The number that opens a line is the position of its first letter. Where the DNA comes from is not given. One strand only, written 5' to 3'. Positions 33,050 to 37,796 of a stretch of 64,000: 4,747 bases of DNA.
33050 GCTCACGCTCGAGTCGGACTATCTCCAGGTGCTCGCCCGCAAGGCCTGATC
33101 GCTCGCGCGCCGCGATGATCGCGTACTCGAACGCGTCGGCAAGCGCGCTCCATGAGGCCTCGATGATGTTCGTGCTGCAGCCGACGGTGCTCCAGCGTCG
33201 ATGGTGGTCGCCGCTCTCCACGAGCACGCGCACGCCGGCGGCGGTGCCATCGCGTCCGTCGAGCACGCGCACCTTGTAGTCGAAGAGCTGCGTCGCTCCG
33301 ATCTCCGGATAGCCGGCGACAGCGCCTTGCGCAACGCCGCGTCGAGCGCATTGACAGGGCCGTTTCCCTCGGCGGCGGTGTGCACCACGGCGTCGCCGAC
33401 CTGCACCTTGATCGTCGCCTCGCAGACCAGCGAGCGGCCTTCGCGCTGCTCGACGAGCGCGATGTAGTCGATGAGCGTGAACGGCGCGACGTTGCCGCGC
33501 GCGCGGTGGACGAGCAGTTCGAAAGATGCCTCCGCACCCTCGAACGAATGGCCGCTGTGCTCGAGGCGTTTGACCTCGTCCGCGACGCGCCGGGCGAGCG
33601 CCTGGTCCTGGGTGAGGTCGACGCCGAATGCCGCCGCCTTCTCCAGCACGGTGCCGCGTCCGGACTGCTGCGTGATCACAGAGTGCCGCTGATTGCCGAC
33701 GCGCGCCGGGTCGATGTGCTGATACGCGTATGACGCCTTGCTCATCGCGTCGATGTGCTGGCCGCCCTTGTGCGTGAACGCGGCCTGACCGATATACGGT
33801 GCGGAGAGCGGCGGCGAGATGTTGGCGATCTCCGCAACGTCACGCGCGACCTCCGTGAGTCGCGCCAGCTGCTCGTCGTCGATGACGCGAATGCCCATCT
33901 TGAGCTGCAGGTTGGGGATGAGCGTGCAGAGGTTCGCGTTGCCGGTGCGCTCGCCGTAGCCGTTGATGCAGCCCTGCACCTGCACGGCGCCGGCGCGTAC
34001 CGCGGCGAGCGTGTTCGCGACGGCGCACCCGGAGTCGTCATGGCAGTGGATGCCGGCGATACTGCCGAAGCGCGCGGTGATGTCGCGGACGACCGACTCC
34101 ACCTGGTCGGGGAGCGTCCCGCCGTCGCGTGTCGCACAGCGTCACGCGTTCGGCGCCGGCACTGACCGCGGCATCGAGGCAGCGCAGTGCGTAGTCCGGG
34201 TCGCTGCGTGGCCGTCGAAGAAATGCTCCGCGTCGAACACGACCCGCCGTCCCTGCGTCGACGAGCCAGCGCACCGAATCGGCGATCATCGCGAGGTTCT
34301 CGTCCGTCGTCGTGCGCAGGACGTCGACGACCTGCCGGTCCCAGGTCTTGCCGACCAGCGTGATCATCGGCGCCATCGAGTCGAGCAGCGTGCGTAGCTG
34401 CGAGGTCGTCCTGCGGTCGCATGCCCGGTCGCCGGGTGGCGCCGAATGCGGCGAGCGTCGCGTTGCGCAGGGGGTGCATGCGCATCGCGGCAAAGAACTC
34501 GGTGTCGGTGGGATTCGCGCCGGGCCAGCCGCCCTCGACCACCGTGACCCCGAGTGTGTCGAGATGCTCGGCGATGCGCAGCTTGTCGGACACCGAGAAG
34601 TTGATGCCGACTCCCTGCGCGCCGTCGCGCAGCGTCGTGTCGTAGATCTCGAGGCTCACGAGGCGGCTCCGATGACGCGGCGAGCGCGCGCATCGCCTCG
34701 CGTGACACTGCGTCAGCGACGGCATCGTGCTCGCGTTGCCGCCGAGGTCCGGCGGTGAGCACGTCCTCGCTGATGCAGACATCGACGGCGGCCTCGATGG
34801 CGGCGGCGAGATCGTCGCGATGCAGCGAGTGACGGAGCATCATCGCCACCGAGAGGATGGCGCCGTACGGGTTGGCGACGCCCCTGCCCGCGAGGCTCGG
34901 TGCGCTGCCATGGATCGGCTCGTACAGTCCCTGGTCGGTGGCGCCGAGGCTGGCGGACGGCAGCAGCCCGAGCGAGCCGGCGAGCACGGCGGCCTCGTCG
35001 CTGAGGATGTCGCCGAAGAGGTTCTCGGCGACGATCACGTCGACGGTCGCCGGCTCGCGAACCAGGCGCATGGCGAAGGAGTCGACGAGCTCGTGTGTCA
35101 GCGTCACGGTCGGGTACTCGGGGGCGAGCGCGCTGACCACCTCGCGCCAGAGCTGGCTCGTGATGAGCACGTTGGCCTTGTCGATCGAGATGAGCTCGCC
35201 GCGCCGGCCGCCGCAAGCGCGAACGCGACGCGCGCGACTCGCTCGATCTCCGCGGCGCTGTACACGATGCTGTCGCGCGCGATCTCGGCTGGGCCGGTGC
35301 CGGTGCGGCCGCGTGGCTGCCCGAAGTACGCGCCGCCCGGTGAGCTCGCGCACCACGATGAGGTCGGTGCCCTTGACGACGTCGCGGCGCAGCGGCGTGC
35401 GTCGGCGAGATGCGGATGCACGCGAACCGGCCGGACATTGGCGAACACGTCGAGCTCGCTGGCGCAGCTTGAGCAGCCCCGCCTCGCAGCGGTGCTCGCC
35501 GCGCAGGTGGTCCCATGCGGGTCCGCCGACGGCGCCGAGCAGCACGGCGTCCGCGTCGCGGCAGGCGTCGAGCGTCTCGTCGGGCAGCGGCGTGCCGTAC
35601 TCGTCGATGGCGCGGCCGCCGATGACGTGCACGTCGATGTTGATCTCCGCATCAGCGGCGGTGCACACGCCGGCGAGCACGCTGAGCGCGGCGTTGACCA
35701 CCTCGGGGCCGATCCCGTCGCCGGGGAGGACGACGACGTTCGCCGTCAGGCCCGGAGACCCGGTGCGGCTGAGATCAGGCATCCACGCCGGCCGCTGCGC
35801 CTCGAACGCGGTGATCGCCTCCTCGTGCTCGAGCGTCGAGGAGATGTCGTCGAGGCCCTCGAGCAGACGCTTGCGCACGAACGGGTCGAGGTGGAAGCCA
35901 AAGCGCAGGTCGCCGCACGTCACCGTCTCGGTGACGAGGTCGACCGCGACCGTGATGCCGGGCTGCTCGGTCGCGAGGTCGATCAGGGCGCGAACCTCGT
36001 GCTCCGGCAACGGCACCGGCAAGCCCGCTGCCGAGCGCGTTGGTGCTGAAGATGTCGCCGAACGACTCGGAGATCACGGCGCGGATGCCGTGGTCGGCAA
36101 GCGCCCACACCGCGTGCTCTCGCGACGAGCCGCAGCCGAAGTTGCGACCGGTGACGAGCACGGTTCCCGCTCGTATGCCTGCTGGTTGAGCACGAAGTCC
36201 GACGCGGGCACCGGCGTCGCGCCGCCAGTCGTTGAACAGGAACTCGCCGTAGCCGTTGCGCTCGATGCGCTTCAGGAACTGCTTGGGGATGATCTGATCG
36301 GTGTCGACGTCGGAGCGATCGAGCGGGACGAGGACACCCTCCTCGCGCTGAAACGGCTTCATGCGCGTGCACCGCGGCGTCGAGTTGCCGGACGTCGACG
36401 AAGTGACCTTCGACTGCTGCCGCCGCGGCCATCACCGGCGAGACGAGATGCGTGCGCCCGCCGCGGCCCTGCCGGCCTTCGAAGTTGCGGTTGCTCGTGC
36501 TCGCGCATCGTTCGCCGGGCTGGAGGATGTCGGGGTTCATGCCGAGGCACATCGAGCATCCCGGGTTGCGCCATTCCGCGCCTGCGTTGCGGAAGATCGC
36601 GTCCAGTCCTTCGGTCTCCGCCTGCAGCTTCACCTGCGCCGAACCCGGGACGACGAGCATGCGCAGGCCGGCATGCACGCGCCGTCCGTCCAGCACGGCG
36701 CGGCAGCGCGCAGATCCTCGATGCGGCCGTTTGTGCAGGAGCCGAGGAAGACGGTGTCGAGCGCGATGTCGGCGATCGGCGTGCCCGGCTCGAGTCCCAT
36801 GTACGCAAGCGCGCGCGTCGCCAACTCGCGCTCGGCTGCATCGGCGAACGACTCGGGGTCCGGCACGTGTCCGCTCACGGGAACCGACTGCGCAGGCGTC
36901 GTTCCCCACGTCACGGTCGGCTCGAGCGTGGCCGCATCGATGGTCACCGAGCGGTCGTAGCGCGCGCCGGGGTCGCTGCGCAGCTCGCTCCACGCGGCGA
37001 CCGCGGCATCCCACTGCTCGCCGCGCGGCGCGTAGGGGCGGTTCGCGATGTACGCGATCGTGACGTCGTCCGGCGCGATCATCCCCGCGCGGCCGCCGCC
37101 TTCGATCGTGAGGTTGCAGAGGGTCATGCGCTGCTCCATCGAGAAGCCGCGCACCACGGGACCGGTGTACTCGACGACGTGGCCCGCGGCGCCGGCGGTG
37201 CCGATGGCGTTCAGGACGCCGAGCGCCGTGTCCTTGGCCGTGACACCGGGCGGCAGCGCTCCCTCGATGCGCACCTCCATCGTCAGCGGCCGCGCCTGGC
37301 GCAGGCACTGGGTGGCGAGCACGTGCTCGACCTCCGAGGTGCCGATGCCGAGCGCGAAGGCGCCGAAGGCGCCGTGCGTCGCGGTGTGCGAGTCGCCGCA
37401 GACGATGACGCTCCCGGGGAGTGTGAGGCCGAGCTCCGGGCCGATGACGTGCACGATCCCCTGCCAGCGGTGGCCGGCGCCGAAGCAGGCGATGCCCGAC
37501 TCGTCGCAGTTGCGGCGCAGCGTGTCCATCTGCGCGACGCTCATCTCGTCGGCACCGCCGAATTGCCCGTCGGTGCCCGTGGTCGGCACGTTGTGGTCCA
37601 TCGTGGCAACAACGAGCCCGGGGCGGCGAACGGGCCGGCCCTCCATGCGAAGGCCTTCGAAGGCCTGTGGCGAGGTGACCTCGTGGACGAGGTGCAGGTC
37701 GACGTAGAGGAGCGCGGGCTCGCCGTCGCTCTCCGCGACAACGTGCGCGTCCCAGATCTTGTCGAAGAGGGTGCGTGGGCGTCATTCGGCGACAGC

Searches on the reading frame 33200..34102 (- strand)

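Call 30: search_protein_families(library=ncbifam, proteins=[window:33200-34102:-], max_evalue=0.00001)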
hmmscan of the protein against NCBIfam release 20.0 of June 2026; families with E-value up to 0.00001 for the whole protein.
window:33200-34102:- (301 aa): 18 families
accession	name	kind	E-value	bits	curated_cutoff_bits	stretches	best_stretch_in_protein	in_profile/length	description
TIGR00977.1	citramal_synth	equivalog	2e-87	293.7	450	1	4-262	188-450/526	citramalate synthase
NF002085.0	PRK00915.1-2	subfamily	1.3e-44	152.8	517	1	1-271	185-449/504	2-isopropylmalate synthase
TIGR02090.1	LEU1_arch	subfamily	3.5e-37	128.4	484.75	1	1-187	172-354/363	isopropylmalate/citramalate/homocitrate synthases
NF002086.0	PRK00915.1-3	equivalog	3.4e-36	124.8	532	1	13-263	198-444/516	2-isopropylmalate synthase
TIGR02660.1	nifV_homocitr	equivalog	5e-34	118.2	462.9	1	7-179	179-347/365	homocitrate synthase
NF002084.0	PRK00915.1-1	equivalog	6.3e-34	117.4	748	1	14-261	197-440/523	2-isopropylmalate synthase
TIGR00973.1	leuA_bact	equivalog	6.5e-34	117.3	598.7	1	16-267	196-443/494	2-isopropylmalate synthase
TIGR02146.1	LysS_fung_arch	equivalog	5.4e-33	114.7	413.55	1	5-178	174-343/344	homocitrate synthase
NF041069.1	IPMS_Sufob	equivalog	6e-32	111.3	600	1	9-188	182-357/371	isopropylmalate synthase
NF002088.0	PRK00915.1-5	equivalog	2.1e-31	109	697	1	13-277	195-455/514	2-isopropylmalate synthase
NF002087.0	PRK00915.1-4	equivalog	6.5e-31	107.4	729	1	14-261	199-443/516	2-isopropylmalate synthase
NF002991.1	PRK03739.1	subfamily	2.1e-25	89.4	455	1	2-270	223-501/550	2-isopropylmalate synthase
TIGR00970.1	leuA_yeast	equivalog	1.8e-22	79.6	697.4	1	2-261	226-497/564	2-isopropylmalate synthase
NF042434.1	IPMS_Lepto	equivalog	5.1e-21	75.1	500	1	13-169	201-360/374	2-isopropylmalate synthase LeuA2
NF042433.1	CitmalDyn_Leptosp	equivalog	8.2e-19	67.5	950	1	5-261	192-441/514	(R)-citramalate synthase CimA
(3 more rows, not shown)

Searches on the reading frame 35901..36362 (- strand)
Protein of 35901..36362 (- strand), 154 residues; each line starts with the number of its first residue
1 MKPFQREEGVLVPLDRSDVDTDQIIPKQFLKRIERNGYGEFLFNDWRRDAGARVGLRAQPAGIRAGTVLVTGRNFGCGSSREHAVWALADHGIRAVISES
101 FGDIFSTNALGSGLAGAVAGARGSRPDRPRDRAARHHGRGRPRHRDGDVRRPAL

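Call 30: search_protein_families(library=ncbifam, proteins=[window:35901-36362:-], max_evalue=0.00001)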
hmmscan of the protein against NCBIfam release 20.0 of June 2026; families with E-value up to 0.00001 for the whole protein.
window:35901-36362:- (154 aa): 13 families
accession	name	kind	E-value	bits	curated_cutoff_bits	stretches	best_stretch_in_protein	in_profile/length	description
NF002458.0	PRK01641.1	subfamily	1.6e-45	155.2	167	1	1-117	1-119/202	3-isopropylmalate dehydratase small subunit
TIGR00171.1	leuD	equivalog_domain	2e-38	132.2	116.25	1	1-114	1-118/188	3-isopropylmalate dehydratase small subunit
TIGR02087.1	LEUD_arch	subfamily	2.4e-22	79.4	108.95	1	18-117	9-99/157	LeuD/DmdB family oxidoreductase small subunit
NF040604.2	HacB_Meth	equivalog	1.5e-18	67.2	230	1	17-118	12-104/159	homoaconitase small subunit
TIGR02084.1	leud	equivalog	9.6e-18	64.3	245.85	1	18-115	9-97/156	3-isopropylmalate dehydratase small subunit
NF040625.1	HacB2_Meth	equivalog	3.4e-16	59.1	230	1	17-120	13-107/161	homoaconitase small subunit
NF010629.0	PRK14023.1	equivalog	2.7e-13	50.1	229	1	18-114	10-98/166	homoaconitate hydratase small subunit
TIGR00139.1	h_aconitase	equivalog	1e-11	43.9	529.9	1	62-114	578-630/709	homoaconitase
NF005558.0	PRK07229.1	equivalog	5.6e-09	35.1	612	1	19-114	482-573/647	aconitate hydratase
TIGR01342.1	acon_putative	hypoth_equivalog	4.5e-08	31.8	719.15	1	63-113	526-575/655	putative aconitate hydratase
NF009520.0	PRK12881.1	subfamily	8.3e-07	27.1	905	1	66-114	763-811/893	aconitate hydratase AcnA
TIGR01341.1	aconitase_1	equivalog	2.1e-06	25.7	945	1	65-114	748-797/876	aconitate hydratase AcnA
NF006757.0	PRK09277.1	subfamily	2.5e-06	25.5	686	1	66-114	758-806/888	aconitate hydratase AcnA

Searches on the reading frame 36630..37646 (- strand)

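Call 30: search_protein_families(library=ncbifam, proteins=[window:36630-37646:-], max_evalue=0.00001)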
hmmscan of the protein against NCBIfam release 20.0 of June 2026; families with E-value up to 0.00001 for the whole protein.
window:36630-37646:- (338 aa): 17 families
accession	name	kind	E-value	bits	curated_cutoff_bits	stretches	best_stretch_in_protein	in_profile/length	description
NF004016.0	PRK05478.1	subfamily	2.6e-139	464.8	510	1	2-318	48-362/468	3-isopropylmalate dehydratase large subunit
NF009116.0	PRK12466.1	subfamily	9e-136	453.2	531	1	2-320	49-366/472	3-isopropylmalate dehydratase large subunit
TIGR00170.1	leuC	equivalog_domain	3.7e-134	447.8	560.25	1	2-317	47-360/466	3-isopropylmalate dehydratase large subunit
NF001614.1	PRK00402.1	subfamily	2.7e-64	217.4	385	2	8-258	54-283/415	aconitase/3-isopropylmalate dehydratase large subunit family protein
TIGR01343.1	hacA_fam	subfamily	4.7e-60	203.3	385.7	2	6-258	50-280/412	homoaconitate hydratase family protein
TIGR02086.1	IPMI_arch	subfamily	1.5e-52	178.7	410.15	2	12-258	56-278/411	3-isopropylmalate dehydratase/homoaconitate hydratase family large subunit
TIGR02083.1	LEU2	equivalog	1.9e-46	158.9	610.65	1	34-258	71-283/419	3-isopropylmalate dehydratase large subunit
NF040615.1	HacA_Meth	equivalog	4.9e-45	154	550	1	10-258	54-287/419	homoaconitase large subunit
NF005558.0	PRK07229.1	equivalog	1.1e-40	139.8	612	1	16-318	63-311/647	aconitate hydratase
TIGR01342.1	acon_putative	hypoth_equivalog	1.4e-30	106.1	719.15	1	62-257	94-278/655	putative aconitate hydratase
TIGR01340.1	aconitase_mito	equivalog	3e-25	88.7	825.35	1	23-259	97-329/745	aconitate hydratase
NF009520.0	PRK12881.1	subfamily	1.2e-21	76.2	905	1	80-306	206-432/893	aconitate hydratase AcnA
TIGR00139.1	h_aconitase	equivalog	2.3e-21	75.9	529.9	1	8-245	58-300/709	homoaconitase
NF006757.0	PRK09277.1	subfamily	2.9e-21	74.9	686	1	80-278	206-403/888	aconitate hydratase AcnA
TIGR01341.1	aconitase_1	equivalog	1.2e-17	62.9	945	1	79-273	189-382/876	aconitate hydratase AcnA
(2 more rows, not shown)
